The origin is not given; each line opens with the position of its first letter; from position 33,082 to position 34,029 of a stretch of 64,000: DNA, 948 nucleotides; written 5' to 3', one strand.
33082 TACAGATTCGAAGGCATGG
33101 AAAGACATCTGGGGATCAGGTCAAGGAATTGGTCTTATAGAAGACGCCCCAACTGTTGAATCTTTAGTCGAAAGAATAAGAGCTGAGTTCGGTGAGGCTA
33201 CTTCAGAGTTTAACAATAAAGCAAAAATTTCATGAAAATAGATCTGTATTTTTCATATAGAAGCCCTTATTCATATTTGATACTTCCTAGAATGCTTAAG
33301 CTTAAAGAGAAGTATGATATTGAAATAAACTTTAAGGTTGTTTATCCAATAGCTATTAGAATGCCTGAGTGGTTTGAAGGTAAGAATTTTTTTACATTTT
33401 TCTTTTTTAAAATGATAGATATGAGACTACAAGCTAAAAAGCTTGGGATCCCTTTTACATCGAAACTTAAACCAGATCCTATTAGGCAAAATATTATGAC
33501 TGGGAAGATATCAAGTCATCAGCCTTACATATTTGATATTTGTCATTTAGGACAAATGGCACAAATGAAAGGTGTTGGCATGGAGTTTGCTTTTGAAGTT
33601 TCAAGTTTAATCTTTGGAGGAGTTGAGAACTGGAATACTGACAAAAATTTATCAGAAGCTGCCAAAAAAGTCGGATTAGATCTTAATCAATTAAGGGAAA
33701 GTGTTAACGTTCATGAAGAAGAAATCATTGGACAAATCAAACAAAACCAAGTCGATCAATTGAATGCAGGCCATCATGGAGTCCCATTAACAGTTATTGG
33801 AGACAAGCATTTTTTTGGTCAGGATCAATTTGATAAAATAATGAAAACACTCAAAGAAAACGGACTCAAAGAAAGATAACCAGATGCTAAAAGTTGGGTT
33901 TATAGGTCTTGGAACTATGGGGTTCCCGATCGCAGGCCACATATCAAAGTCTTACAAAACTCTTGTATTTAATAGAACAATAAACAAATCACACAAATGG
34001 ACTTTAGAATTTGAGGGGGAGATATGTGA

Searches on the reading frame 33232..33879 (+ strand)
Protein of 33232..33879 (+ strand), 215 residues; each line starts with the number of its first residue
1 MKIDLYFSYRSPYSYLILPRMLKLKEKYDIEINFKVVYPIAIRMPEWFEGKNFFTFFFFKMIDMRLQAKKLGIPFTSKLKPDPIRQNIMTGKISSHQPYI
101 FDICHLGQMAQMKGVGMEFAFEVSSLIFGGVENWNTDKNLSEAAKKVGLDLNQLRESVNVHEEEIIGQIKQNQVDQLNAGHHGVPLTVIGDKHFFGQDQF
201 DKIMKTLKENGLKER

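Call 73: search_protein_families(library=pfam, proteins=[window:33232-33879:+], max_evalue=0.00001)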
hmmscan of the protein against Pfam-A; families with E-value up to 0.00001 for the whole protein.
window:33232-33879:+ (215 aa): 1 family
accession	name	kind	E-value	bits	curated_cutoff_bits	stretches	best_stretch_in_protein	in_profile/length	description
PF01323.26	DSBA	-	5.4e-16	59.4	25.6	1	3-207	2-190/191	DSBA-like thioredoxin domain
